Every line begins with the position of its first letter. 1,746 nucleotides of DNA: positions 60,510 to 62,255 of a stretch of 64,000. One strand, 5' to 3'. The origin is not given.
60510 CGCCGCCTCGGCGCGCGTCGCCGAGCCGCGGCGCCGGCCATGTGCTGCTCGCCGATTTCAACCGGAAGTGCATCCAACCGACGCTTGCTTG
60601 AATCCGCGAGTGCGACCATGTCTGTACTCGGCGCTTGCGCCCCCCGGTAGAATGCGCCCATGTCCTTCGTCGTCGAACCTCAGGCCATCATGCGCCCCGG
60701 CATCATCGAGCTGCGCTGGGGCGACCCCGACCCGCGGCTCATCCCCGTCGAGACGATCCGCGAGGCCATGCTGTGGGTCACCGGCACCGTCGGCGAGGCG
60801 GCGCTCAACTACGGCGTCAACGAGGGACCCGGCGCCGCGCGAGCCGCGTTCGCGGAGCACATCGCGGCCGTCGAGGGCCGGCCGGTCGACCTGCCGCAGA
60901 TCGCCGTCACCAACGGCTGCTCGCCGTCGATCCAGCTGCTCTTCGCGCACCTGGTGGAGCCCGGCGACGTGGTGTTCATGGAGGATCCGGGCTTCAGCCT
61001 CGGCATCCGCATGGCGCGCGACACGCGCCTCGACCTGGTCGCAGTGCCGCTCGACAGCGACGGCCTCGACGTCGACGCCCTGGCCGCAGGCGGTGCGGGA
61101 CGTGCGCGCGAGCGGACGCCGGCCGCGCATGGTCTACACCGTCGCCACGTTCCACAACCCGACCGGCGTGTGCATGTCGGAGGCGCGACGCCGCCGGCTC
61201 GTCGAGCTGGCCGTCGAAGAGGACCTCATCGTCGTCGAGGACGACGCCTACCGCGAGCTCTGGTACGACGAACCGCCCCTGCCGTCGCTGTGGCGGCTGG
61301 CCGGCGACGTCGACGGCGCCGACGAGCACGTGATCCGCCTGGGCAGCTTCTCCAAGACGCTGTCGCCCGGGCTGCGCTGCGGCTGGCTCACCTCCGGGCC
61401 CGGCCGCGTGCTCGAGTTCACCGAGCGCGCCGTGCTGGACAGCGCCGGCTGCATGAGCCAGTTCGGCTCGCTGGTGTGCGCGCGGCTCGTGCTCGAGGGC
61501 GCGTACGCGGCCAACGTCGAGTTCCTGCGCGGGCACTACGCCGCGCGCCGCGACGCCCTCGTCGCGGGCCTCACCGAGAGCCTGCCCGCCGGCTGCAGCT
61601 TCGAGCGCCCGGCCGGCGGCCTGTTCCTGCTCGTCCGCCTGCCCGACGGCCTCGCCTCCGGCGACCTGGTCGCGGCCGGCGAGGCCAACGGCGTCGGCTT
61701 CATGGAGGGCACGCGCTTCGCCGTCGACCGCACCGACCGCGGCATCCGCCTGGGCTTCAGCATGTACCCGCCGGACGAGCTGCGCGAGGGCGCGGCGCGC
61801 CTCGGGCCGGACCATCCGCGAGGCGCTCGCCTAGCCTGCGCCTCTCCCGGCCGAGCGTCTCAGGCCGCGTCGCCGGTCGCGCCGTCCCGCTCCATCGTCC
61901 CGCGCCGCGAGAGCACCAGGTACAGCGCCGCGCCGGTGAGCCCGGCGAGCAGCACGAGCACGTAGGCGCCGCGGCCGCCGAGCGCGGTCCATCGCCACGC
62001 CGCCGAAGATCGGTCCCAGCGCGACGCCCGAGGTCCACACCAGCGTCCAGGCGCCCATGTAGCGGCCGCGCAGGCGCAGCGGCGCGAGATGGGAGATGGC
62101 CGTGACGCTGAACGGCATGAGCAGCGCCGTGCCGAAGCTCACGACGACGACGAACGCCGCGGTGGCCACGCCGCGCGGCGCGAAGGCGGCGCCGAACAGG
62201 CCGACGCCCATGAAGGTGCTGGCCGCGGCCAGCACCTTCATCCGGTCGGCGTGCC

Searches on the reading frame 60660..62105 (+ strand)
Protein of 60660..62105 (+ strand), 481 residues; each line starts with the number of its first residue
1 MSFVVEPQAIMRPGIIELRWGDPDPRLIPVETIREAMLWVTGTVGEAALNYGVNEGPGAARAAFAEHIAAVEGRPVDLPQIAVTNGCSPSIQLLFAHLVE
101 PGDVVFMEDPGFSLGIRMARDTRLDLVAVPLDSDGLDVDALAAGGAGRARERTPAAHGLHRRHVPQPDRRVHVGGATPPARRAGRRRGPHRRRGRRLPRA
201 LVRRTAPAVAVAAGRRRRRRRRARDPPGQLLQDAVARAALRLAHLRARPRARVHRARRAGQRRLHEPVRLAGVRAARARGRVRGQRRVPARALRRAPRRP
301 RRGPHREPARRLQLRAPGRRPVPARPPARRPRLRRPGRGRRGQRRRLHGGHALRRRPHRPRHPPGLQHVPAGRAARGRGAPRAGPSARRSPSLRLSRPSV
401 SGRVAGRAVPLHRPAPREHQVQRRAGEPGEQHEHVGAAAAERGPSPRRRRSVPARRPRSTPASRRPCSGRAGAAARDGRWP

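Call 55: find_encoding_contigs(protein=window:60660-62105:+, flank=10000, max_places=3)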
Protein window:60660-62105:+ (481 aa): no gene with exactly this product is on record in the collection.
